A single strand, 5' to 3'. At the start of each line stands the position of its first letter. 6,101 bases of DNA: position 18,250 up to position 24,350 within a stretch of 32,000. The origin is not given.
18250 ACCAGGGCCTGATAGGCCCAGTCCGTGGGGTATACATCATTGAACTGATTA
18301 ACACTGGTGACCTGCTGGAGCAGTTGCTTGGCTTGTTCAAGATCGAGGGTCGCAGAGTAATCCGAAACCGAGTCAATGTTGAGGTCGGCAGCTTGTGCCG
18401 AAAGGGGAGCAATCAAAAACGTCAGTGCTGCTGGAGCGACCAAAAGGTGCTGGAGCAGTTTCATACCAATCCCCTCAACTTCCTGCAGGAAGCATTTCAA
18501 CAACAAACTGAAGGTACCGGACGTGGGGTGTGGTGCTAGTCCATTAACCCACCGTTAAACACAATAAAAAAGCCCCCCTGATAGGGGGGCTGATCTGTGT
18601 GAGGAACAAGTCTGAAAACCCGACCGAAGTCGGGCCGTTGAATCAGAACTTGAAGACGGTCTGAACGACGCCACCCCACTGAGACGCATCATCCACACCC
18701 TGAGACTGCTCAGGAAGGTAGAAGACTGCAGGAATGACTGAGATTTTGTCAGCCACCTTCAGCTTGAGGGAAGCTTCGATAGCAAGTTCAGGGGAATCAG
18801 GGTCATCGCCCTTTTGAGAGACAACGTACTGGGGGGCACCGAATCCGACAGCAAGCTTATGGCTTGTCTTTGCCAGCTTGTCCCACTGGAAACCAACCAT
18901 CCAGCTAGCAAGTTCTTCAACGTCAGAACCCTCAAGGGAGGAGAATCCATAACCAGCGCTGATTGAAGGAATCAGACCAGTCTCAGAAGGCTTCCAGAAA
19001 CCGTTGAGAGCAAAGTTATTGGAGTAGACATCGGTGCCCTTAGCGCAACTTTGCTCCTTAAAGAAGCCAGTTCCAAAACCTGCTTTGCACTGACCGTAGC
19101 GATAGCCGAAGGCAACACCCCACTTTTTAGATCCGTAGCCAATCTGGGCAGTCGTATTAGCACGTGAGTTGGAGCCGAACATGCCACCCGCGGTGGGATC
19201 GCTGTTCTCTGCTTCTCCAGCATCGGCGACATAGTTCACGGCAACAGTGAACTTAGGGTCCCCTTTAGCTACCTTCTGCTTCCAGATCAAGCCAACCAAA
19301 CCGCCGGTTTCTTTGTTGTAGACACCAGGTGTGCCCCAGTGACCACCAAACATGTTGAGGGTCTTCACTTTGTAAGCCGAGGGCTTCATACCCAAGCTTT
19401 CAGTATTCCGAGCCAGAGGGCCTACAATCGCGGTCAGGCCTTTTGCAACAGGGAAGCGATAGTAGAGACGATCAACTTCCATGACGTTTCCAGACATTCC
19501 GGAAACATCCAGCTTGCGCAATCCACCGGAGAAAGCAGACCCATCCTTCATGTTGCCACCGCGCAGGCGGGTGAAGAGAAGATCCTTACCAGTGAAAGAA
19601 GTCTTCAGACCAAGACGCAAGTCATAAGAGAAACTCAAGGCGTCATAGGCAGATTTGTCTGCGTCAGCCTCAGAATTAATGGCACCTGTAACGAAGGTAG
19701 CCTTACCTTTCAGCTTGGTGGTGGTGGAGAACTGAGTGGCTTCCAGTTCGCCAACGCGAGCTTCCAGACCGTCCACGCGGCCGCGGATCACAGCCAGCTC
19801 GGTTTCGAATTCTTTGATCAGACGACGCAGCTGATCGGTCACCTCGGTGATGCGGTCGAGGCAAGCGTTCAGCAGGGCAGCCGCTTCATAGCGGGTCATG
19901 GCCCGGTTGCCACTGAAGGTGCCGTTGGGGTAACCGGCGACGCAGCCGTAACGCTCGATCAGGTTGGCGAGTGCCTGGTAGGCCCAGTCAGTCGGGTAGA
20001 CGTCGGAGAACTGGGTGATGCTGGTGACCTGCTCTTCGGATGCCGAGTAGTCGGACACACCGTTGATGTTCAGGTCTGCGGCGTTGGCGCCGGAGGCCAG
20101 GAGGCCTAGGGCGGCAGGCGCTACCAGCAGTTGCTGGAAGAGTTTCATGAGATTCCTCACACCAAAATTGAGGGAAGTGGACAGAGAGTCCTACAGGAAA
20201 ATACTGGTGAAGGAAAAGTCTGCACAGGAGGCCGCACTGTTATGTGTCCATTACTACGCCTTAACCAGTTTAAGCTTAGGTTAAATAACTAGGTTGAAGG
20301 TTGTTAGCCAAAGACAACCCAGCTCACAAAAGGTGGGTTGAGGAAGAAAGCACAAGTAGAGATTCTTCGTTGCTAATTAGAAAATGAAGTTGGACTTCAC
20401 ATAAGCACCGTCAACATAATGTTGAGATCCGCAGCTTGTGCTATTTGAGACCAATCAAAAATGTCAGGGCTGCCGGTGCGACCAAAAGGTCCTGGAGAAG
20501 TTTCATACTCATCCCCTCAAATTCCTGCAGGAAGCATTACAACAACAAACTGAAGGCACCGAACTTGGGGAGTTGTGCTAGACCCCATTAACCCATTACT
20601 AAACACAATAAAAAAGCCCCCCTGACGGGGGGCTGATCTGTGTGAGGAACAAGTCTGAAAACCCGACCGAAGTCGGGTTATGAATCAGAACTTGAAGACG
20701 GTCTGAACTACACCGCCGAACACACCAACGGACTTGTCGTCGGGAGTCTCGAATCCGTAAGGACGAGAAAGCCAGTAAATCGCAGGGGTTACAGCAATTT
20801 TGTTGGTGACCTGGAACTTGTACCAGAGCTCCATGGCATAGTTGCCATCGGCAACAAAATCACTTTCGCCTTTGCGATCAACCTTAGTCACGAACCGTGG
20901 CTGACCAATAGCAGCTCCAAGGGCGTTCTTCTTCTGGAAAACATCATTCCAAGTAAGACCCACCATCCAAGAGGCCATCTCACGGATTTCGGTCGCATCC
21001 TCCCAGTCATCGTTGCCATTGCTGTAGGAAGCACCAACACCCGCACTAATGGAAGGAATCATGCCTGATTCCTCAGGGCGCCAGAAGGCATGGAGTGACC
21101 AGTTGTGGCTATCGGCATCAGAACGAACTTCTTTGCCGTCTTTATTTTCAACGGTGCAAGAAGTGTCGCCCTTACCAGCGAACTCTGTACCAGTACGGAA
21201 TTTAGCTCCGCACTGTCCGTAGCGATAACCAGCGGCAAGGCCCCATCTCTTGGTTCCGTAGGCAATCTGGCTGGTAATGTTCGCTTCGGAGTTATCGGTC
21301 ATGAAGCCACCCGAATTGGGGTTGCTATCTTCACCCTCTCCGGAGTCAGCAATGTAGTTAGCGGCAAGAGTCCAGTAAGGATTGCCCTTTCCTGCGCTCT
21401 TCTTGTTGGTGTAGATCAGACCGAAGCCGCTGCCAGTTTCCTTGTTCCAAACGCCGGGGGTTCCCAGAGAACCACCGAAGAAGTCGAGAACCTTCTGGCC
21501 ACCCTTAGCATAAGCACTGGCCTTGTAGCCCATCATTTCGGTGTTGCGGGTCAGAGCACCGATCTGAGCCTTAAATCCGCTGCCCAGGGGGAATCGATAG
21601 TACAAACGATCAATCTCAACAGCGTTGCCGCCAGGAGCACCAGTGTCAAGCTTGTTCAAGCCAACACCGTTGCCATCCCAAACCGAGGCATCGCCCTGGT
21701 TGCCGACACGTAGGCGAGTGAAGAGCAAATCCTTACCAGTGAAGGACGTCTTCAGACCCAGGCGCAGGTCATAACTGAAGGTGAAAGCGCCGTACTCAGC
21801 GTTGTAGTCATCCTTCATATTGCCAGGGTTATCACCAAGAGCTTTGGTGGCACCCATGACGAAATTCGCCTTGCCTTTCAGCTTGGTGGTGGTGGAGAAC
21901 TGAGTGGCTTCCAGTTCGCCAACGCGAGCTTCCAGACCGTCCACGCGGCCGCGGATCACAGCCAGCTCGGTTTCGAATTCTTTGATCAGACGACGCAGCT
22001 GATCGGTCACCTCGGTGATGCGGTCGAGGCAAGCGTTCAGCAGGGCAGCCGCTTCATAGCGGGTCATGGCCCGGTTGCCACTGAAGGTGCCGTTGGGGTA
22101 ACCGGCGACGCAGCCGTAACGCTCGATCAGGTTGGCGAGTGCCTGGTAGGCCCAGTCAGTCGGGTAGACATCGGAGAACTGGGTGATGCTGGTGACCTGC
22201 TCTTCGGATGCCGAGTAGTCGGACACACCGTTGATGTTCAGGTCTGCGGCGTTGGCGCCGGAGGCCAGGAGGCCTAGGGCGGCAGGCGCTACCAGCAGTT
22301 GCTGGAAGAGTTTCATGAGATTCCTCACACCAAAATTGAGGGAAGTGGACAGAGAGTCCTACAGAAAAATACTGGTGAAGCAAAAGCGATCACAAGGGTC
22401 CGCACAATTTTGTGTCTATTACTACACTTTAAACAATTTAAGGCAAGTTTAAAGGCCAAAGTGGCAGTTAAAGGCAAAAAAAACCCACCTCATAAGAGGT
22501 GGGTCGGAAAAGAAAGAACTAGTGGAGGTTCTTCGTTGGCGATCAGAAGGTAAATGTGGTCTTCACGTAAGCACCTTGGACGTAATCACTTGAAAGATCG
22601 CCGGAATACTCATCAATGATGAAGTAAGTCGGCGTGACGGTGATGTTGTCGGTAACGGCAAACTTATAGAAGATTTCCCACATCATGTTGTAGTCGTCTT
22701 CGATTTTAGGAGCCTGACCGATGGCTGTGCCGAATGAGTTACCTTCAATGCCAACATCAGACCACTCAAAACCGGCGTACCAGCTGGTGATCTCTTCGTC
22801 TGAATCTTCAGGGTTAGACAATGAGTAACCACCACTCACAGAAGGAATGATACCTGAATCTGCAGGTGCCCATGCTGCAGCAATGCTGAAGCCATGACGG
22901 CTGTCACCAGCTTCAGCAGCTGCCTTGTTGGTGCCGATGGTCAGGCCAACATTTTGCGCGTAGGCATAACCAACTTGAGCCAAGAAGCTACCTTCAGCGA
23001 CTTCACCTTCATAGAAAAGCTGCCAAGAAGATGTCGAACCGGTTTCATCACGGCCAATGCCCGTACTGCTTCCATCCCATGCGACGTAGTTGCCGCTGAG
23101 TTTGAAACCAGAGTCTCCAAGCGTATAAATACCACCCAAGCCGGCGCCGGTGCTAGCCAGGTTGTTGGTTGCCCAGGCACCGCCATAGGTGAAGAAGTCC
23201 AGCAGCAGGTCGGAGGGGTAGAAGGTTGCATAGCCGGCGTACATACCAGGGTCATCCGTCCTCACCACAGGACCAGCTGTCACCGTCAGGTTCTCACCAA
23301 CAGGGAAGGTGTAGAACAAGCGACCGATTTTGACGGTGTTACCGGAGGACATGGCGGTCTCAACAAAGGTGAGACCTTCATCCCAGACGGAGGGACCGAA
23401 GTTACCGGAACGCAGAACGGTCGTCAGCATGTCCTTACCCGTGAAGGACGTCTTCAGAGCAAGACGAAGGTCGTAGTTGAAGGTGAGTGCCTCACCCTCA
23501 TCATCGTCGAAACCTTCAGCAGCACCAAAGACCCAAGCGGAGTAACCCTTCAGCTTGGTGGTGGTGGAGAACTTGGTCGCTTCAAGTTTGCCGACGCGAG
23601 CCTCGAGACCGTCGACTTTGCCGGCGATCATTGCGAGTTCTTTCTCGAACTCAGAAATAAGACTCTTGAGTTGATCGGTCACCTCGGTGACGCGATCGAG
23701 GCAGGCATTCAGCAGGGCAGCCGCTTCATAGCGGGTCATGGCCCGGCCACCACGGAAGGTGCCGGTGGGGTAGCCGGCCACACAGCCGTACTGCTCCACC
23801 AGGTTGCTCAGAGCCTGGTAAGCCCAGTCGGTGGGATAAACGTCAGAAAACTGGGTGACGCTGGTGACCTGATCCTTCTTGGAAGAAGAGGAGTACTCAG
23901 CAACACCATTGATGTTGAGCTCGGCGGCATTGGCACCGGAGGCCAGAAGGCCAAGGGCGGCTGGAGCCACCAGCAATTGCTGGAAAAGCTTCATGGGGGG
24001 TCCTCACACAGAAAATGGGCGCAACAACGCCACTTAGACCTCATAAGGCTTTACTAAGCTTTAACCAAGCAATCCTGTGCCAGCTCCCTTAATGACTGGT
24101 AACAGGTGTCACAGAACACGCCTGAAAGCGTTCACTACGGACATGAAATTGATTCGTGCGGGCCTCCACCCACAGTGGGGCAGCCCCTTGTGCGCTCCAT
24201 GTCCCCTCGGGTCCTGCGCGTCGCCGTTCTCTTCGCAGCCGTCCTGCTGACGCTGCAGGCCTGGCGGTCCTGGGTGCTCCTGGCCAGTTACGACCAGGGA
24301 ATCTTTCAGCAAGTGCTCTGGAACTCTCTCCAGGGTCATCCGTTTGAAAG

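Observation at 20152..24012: Three of four porin genes carry the matching GUGUGAGGA box over their Shine-Dalgarno; porin 1 does not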

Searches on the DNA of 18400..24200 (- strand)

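Call 7: search_rna_families(source=window, start=18400, end=24200, threshold=evalue, max_evalue=10, show_alignments=4)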
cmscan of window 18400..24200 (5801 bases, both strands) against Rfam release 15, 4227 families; matches with E-value up to 10: 20.
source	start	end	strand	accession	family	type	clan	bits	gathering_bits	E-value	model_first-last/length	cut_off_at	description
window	20598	20676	-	RF02732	JA04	Gene; sRNA;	-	26.2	81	1.3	1-81/81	no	Aggregatibacter sRNA JA04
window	18554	18633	-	RF02732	JA04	Gene; sRNA;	-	25.6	81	1.8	1-81/81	no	Aggregatibacter sRNA JA04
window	20558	20681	+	RF00195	RsmY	Gene; sRNA;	CL00106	24.3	57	0.0072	1-121/121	no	RsmY RNA family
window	18564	18638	-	RF02837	anti-hemB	Gene; sRNA;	-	22.1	49.5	0.076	1-81/81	no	Burkholderia RNA 7 (anti-hemB)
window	18564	18623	-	RF01859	Phe_leader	Cis-reg; leader;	-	21.3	55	4.5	1-125/125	no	Phenylalanine leader peptide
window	20712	20747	+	RF01547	TB6Cs1H3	Gene; snRNA; snoRNA; HACA-box;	-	21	40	1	1-64/64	no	Trypanosomatid snoRNA TB6Cs1H3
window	19771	19873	+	RF02506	Atu_Ti1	Gene; sRNA;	-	20.9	55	7.1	1-92/92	no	Rhizobiales sRNA Atu_Ti1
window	21939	22041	+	RF02506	Atu_Ti1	Gene; sRNA;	-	20.9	55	7.1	1-92/92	no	Rhizobiales sRNA Atu_Ti1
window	22477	22543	-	RF02631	Hrs13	Gene; sRNA;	-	20.6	52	0.12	1-82/82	no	Hfq-regulated sRNA 13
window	20608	20680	-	RF02837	anti-hemB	Gene; sRNA;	-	20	49.5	0.32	1-81/81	no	Burkholderia RNA 7 (anti-hemB)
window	20559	20635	+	RF02236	asX2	Gene; sRNA;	-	20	70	1.8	1-87/87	no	Xanthomonas sRNA asX2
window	18565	18608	-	RF02278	Betaproteobacteria_toxic_sRNA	Gene; sRNA;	-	19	50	2.6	1-64/64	no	Betaproteobacteria toxic small RNA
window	22475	22530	-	RF02278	Betaproteobacteria_toxic_sRNA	Gene; sRNA;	-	18.8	50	2.9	1-64/64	no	Betaproteobacteria toxic small RNA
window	22476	22533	+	RF02628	Hrs1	Gene; sRNA;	-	18.7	56.4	4.3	1-74/74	no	Hfq-regulated sRNA 1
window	18517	18592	+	RF02236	asX2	Gene; sRNA;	-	18.4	70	4.3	1-87/87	no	Xanthomonas sRNA asX2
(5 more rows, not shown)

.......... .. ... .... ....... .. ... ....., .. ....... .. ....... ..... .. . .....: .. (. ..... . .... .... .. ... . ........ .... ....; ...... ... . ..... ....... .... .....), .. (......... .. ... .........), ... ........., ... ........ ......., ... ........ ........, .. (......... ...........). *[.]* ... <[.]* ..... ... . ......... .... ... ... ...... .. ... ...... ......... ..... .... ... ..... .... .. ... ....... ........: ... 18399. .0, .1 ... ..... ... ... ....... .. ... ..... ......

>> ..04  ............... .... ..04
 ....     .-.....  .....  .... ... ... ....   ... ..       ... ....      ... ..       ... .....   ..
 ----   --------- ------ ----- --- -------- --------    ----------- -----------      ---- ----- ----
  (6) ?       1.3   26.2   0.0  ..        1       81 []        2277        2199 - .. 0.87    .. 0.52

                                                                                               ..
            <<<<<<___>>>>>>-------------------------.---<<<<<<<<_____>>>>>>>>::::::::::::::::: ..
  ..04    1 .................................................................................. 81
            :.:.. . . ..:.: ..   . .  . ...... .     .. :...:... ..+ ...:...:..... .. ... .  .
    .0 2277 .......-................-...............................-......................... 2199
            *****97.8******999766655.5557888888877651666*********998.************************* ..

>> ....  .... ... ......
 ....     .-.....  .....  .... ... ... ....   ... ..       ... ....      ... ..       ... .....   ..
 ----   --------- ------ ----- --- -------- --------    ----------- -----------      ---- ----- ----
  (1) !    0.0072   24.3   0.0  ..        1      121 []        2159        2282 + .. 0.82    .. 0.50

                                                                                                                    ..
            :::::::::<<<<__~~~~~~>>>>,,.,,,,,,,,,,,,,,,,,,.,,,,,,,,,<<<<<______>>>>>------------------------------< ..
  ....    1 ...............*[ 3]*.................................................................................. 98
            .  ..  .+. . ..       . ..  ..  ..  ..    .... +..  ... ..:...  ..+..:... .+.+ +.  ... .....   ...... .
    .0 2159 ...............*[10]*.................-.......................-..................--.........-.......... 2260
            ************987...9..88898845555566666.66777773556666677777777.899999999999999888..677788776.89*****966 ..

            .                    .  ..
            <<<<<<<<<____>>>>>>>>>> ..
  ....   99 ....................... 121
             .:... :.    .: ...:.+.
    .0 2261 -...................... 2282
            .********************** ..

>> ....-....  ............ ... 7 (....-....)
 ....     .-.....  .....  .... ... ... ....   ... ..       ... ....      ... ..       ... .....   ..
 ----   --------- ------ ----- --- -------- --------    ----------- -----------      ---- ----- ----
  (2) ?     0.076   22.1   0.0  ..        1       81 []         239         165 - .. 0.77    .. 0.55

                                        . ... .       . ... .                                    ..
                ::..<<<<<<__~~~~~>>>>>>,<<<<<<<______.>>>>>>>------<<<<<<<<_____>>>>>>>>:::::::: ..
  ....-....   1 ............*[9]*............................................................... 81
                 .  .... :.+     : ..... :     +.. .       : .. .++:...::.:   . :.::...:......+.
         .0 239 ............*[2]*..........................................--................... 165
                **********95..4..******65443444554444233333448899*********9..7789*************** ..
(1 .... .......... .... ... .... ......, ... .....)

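Call 67: search_rna_families(sources=[L007, L010, L091, L001, L003, L020, L017, L071], threshold=gathering, show_alignments=3)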
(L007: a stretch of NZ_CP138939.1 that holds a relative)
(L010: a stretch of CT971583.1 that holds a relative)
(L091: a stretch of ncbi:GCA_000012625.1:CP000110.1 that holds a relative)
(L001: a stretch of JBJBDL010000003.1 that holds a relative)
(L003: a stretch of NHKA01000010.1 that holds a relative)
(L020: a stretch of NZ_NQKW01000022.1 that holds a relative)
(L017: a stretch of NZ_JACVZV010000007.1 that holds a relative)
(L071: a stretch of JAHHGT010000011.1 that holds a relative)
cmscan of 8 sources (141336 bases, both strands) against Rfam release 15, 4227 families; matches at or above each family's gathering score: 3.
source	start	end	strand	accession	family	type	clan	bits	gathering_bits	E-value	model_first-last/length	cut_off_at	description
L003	184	376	-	RF01752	psaA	Cis-reg;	-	170.7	50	1.2e-40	1-197/197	no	psaA RNA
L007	11515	11588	-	RF00005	tRNA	Gene; tRNA;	CL00001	59.7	29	4.8e-10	1-71/71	no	tRNA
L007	10072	10138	+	RF01701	Cyano-1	Gene; sRNA;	-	56.1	41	9.8e-07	1-69/69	no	Cyano-1 RNA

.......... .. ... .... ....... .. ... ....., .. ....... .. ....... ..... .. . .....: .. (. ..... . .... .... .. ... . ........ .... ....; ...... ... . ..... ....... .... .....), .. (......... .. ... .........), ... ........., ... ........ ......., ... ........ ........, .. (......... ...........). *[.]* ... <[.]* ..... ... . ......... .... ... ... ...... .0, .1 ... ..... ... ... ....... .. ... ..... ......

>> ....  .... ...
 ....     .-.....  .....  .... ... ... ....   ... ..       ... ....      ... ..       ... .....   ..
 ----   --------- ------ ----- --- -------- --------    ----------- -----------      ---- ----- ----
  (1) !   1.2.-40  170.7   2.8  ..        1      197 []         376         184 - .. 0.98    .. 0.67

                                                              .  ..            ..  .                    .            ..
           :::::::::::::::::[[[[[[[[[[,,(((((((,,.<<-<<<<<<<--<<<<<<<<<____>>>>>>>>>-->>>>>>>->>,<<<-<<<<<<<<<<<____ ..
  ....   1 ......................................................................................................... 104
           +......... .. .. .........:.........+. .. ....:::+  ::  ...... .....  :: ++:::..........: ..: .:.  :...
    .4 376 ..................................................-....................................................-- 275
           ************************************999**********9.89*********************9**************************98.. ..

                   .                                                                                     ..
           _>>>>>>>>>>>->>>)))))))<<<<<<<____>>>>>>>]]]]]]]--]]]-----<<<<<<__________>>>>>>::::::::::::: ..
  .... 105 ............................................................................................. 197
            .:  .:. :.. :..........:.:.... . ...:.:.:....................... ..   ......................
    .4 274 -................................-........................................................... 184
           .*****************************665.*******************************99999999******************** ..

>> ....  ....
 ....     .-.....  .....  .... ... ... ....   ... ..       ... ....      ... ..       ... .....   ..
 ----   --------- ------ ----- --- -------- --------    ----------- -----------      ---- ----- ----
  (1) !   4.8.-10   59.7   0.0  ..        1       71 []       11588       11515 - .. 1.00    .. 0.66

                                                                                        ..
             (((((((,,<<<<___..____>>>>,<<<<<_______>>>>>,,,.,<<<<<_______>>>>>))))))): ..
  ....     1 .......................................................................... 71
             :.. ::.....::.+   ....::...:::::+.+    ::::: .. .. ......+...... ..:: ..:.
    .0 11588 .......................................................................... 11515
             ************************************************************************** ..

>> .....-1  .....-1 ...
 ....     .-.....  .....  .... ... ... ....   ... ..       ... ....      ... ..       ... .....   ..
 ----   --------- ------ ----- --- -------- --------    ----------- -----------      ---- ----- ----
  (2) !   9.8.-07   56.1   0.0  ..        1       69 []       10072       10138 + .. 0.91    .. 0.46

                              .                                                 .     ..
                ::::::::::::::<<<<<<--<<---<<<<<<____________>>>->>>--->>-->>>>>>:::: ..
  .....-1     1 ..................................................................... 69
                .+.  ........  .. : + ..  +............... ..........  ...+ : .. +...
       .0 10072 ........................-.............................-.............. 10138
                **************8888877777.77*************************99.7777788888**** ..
